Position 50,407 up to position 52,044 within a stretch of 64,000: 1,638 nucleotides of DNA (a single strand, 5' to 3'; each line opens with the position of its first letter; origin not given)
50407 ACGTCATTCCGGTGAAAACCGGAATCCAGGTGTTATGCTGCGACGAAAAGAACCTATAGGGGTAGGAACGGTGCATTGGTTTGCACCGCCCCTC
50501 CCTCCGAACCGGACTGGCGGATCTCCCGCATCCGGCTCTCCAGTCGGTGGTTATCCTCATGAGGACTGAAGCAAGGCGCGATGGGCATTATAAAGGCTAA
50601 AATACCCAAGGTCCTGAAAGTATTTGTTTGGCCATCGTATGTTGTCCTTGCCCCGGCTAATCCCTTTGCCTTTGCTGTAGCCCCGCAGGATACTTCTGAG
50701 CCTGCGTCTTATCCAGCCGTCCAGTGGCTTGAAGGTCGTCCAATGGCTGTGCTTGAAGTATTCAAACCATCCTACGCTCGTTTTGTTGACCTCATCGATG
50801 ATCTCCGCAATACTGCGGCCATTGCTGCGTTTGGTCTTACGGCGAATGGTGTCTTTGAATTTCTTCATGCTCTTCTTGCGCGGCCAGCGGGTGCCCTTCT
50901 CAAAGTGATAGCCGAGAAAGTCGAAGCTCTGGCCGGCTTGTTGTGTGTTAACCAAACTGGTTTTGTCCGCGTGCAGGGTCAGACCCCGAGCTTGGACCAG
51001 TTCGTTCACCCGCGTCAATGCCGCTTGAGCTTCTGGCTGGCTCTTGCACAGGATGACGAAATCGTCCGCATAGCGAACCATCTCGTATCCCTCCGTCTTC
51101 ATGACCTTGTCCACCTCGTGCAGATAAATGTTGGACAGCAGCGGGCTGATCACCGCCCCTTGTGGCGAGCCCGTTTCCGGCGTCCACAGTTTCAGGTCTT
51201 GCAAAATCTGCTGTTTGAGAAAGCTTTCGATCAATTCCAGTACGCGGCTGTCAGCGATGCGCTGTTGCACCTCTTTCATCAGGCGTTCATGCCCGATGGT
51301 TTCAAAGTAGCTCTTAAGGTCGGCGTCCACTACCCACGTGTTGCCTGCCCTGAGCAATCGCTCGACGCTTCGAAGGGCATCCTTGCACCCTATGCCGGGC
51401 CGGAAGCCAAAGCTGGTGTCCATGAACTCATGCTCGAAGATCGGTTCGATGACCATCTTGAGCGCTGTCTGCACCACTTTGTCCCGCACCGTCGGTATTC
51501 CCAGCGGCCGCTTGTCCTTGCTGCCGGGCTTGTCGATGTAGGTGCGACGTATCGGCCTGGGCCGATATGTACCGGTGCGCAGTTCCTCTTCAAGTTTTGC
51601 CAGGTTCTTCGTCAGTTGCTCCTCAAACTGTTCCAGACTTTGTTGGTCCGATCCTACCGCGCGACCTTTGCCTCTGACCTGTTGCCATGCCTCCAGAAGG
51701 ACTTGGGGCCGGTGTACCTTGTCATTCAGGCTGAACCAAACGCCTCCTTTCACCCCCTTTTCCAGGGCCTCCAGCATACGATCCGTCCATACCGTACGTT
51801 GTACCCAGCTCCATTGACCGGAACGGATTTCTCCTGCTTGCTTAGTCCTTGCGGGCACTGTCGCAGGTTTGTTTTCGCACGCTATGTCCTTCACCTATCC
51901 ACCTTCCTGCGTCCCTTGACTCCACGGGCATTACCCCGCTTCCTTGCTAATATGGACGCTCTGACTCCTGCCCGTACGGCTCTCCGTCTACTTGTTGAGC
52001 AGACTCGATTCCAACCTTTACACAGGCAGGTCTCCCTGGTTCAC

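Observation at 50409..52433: Group II intron inserted exactly at the CCT|GGATTCC edge of a dispersed hairpin repeat, antisense to and splitting the Hdr/Qmo-like operon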

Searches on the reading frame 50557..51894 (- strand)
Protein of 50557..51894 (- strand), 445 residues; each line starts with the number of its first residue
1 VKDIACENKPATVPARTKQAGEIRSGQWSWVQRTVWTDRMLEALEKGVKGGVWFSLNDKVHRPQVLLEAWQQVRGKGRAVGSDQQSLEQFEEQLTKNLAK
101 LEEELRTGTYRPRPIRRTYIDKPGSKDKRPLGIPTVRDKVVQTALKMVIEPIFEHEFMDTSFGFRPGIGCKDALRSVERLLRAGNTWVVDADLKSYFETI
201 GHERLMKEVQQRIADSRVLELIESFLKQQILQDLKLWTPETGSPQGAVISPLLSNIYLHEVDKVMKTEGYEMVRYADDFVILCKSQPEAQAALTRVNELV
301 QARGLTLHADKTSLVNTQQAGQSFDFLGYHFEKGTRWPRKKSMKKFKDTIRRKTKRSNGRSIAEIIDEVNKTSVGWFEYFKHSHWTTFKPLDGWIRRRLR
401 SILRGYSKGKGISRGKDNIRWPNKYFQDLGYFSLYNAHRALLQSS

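Call 4: search_protein_families(library=pfam, proteins=[window:50557-51894:-])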
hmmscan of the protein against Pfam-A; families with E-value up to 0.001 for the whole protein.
window:50557-51894:- (445 aa): 2 families
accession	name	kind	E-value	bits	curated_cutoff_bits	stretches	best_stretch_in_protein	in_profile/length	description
PF00078.32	RVT_1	-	8.4e-39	133.8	29.6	1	120-331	1-205/205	Reverse transcriptase (RNA-dependent DNA polymerase)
PF08388.16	GIIM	-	1.5e-13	51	23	1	343-408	1-68/80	Group II intron, maturase-specific domain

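Call 6: search_solved_structures(query=window:50557-51894:-, max_evalue=0.001)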
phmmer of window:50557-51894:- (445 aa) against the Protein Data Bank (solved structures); distinct sequences matched with E-value up to 0.001: 16.
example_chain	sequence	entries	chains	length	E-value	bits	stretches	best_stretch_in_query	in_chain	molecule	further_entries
7uim_D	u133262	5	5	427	2.9e-60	207.6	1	69-402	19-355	Group II intron reverse transcriptase/maturase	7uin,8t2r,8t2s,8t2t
6ar1_A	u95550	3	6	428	2.1e-58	201.5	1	64-401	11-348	GsI-IIC RT | Trt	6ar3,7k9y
5hhl_A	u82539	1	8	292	2.3e-50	175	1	69-333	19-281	Retron-type reverse transcriptase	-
5hhj_A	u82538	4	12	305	3.5e-50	174.4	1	68-332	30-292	Retron-type reverse transcriptase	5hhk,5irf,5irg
5g2x_C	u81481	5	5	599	1e-44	156.4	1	60-265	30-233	GROUP II INTRON-ENCODED PROTEIN LTRA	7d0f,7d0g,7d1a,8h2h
6me0_C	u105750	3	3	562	5.8e-41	144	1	95-383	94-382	Maturase reverse transcriptase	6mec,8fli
7kft_D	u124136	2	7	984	2e-34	122.4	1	59-333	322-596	Cas6-RT-Cas1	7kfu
9d4s_A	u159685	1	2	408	3.8e-20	75.4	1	65-349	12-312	Group II intron-like 4 reverse transcriptase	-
9d5x_A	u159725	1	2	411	3.8e-20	75.4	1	65-349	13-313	Group II intron-like 4 reverse transcriptase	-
8ub7_A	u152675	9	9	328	3e-16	62.6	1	58-363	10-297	Reverse transcriptase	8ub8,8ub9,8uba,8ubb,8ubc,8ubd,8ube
8bgj_A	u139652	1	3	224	1.6e-10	43.7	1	147-328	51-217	RNA-directed DNA polymerase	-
9ioa_A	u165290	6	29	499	1.1e-08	37.6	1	103-350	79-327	RNA-dependent DNA polymerase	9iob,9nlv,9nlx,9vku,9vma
9z6y_A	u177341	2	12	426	0.00033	22.9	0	191-307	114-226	Drt3a reverse transcriptase protein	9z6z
21ou_A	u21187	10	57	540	0.00068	21.9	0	241-317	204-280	Reverse transcriptase domain-containing protein | UG15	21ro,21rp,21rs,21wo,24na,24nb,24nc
9ltm_A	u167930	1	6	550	0.00069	21.8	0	241-317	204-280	Reverse transcriptase domain-containing protein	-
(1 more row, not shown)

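Call 12: find_homologous_proteins(query=window:50557-51894:-, max_evalue=1e-30)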
Query window:50557-51894:- (445 aa): 8000 proteins with E <= 1e-30 among 8000 candidates; the best 120 are listed.
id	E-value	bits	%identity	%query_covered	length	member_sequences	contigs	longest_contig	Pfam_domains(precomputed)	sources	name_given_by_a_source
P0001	1.0e-273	926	100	91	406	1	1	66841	PF00078.33,PF08388.17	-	-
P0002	2.0e-269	912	99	91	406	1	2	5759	PF00078.33,PF08388.17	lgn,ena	-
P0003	2.0e-268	908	89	99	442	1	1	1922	PF00078.33,PF08388.17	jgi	-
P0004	1.7e-265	899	87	100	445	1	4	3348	PF00078.33,PF08388.17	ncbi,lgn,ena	-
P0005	8.4e-258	873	86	100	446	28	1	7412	PF00078.33,PF08388.17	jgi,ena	-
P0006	7.0e-256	867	86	100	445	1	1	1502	PF00078.33,PF08388.17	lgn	-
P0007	8.4e-256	867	86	100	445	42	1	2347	PF00078.33,PF08388.17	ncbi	-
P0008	1.2e-255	866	85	100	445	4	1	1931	PF00078.33,PF08388.17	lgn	-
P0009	2.5e-255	865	85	100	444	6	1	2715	PF00078.33,PF08388.17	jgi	jgi:RNA-directed DNA polymerase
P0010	3.0e-255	865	84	100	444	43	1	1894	PF00078.33,PF08388.17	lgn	-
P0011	4.9e-255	864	85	100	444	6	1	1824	PF00078.33,PF08388.17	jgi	-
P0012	5.0e-255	864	85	100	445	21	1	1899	PF00078.33,PF08388.17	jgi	jgi:RNA-directed DNA polymerase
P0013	7.1e-255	864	85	100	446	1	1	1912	PF00078.33,PF08388.17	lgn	-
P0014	7.4e-255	864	84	100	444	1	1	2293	PF00078.33,PF08388.17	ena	-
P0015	1.6e-254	863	85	100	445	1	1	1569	PF00078.33,PF08388.17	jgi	jgi:RNA-directed DNA polymerase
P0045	1.1e-238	810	80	100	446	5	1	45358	PF00078.33,PF08388.17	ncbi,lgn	ncbi:MAG TPA: group II intron reverse transcriptase/maturase [Desulfobacterales bacterium]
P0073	6.5e-227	772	77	99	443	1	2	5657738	PF00078.33,PF08388.17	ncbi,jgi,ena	-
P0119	9.5e-209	712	76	91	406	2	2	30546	PF00078.33,PF08388.17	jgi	-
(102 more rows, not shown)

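Call 13: find_encoding_contigs(protein=P0002, flank=3000, max_places=4)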
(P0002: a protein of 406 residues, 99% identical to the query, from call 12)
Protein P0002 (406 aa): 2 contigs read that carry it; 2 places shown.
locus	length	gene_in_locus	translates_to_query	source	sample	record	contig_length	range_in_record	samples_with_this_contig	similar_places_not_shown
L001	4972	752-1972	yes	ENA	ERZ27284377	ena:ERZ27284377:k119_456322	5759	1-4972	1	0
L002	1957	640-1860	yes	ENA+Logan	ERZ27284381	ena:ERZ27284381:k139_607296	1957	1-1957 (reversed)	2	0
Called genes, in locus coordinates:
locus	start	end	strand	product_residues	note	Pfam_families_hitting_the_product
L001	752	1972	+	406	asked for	PF00078:RVT_1, PF08388:GIIM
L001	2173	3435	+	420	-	PF00278:Orn_DAP_Arg_deC, PF01168:Ala_racemase_N (weak), PF02784:Orn_Arg_deC_N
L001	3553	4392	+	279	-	PF01678:DAP_epimerase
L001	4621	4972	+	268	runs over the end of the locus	PF01113:DapB_N, PF05173:DapB_C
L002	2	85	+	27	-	?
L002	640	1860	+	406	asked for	PF00078:RVT_1, PF08388:GIIM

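Call 14: find_encoding_contigs(protein=P0073, flank=3000, max_places=6)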
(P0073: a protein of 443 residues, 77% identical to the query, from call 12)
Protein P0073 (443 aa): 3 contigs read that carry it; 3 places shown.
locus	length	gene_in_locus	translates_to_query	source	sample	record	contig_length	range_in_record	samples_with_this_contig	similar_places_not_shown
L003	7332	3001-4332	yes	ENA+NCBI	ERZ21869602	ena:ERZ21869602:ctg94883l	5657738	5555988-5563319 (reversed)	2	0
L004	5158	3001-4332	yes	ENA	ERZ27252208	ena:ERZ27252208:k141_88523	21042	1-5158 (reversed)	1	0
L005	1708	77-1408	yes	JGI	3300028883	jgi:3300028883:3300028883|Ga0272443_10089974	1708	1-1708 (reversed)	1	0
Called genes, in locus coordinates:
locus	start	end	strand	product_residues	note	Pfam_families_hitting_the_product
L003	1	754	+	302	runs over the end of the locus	PF00763:THF_DHG_CYH, PF02882:THF_DHG_CYH_C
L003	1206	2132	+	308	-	PF01551:Peptidase_M23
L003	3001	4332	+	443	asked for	PF00078:RVT_1, PF08388:GIIM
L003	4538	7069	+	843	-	PF07517:SecA_DEAD, PF00270:DEAD (weak), PF01043:SecA_PP_bind, PF21090:P-loop_SecA, PF07516:SecA_SW, PF02810:SEC-C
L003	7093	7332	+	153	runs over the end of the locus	PF00149:Metallophos (faint), PF12850:Metallophos_2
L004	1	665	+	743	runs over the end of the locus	PF00512:HisKA, PF02518:HATPase_c, PF00072:Response_reg, PF01627:Hpt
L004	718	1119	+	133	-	PF00072:Response_reg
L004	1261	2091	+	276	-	PF01063:Aminotran_4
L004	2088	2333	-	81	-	-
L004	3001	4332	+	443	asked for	PF00078:RVT_1, PF08388:GIIM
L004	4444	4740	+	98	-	PF01541:GIY-YIG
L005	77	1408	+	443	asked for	PF00078:RVT_1, PF08388:GIIM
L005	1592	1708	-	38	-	?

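Call 15: find_encoding_contigs(protein=P0045, flank=3000, max_places=6)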
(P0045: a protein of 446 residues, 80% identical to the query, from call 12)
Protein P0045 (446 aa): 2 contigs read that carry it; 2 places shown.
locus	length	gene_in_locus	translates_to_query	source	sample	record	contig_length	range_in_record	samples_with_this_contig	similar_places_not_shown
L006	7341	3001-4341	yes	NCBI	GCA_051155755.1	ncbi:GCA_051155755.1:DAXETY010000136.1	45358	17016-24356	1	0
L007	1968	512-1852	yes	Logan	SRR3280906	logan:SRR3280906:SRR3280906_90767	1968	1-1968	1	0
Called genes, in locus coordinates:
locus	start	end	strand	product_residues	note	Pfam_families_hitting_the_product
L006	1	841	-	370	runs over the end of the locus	PF01595:CNNM, PF00571:CBS (faint)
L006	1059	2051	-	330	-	PF10095:DUF2333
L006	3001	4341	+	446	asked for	PF00078:RVT_1, PF08388:GIIM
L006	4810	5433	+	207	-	PF01810:LysE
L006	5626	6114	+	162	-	PF00582:Usp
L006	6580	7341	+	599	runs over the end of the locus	PF00501:AMP-binding, PF23562:AMP-binding_C_3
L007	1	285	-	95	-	?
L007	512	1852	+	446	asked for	PF00078:RVT_1, PF08388:GIIM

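Call 16: find_encoding_contigs(protein=P0119, flank=3000, max_places=4)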
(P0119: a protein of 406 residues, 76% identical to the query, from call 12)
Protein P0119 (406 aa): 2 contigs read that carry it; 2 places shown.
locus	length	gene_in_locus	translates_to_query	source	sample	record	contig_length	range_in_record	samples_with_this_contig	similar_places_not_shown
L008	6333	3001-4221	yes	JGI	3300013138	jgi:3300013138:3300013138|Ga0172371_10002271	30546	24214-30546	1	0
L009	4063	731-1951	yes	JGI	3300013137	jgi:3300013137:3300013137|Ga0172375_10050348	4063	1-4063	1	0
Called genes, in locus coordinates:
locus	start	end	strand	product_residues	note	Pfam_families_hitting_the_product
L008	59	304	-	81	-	-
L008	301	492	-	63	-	-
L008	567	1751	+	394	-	PF13173:AAA_14, PF13635:DUF4143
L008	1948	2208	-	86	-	-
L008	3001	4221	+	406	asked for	PF00078:RVT_1, PF08388:GIIM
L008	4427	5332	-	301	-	PF13749:HATPase_c_4, PF21247:Fic-like_C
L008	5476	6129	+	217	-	-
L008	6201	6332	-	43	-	?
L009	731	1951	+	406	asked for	PF00078:RVT_1, PF08388:GIIM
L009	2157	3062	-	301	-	PF13749:HATPase_c_4, PF21247:Fic-like_C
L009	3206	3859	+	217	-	-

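Call 19: find_related_loci(query=P0001, collection=genome_contigs, flank=2000)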
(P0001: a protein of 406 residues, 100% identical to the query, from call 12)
Query P0001 (406 aa) in genome_contigs; peptide patterns used: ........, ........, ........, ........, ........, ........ (x = any residue, [..] = any of these).
498 stretches matched a pattern; 370 encode a relative of the query (tblastn E <= 1e-3); the best 80 are kept; 80 distinct loci.
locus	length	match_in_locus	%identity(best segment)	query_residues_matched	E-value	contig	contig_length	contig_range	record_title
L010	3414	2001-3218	84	1-406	0e+0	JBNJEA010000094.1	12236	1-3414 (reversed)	MAG: Thermodesulfobacteriota bacterium isolate Y23_30dBSe4.bin.113 NODE_5439_length_12236_cov_7.490896, whole genome sho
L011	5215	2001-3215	82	1-405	0e+0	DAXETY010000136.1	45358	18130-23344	MAG TPA_asm: Desulfobacterales bacterium isolate cl_S6C574 S6Ck119_143282, whole genome shotgun sequence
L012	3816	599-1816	67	1-406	0e+0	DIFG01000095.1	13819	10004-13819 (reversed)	MAG TPA_asm: Deltaproteobacteria bacterium UBA5754 UBA5754_contig_25641, whole genome shotgun sequence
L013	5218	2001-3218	78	1-406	0e+0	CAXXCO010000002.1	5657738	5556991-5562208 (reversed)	MAG: uncultured Desulfatitalea sp. isolate 7cec4d45-42e6-4393-b881-fae3dd02875f genome assembly, contig: contig_2, whole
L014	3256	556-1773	64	1-406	0e+0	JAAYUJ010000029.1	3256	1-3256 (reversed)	MAG: Deltaproteobacteria bacterium isolate AS27yjCOA_149 4151_AS27, whole genome shotgun sequence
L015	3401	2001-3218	64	1-406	0e+0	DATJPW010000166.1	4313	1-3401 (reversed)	MAG TPA_asm: Desulfomonilaceae bacterium isolate SMAG_U14923 k141_4708871, whole genome shotgun sequence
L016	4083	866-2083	65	1-406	0e+0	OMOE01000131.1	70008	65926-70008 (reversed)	Syntrophobacter sp. SbD1 strain Peat soil MAG SbD1 genome assembly, contig: SBDP1_Contig_52, whole genome shotgun sequen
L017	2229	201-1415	66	1-405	0e+0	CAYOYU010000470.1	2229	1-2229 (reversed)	MAG TPA_asm: uncultured Syntrophorhabdaceae bacterium isolate binchicken_co232_11 genome assembly, contig: NODE_86239_le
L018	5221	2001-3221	64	1-405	6e-176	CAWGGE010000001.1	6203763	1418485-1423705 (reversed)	MAG: uncultured delta proteobacterium isolate MFD01828.bin.2.72 genome assembly, contig: contig_14663, whole genome shot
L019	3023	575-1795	66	1-406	0e+0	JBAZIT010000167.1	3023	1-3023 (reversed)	MAG: Candidatus Omnitrophota bacterium isolate SO_2017_LW4_101 scaffold_68523_c1_LW137-91_2017, whole genome shotgun seq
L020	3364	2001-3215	64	1-405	2e-177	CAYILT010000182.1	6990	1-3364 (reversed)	MAG TPA_asm: uncultured Nitrospiraceae bacterium isolate ERP119705_co22_392 genome assembly, contig: NODE_8282_length_69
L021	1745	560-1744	64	1-395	0e+0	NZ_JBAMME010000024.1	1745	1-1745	MAG: Thermogutta sp. isolate MAG23 ExploCarb_3808S_S2_10973_length_1745_cov_2, whole genome shotgun sequence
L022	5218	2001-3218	64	1-406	2e-177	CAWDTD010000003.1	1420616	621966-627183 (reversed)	MAG: uncultured delta proteobacterium isolate MFD03726.bin.2.121 genome assembly, contig: contig_15036, whole genome sho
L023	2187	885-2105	65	1-406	0e+0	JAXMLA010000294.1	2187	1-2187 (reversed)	MAG: Desulfuromonadales bacterium isolate L4_maxbin.016_sub k141_90753, whole genome shotgun sequence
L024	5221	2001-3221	64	1-406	1e-169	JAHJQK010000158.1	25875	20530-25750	MAG: Proteobacteria bacterium isolate OS_PC_MetaG.mb.106 OS_PC_MetaG.mb.106_k141_605526, whole genome shotgun sequence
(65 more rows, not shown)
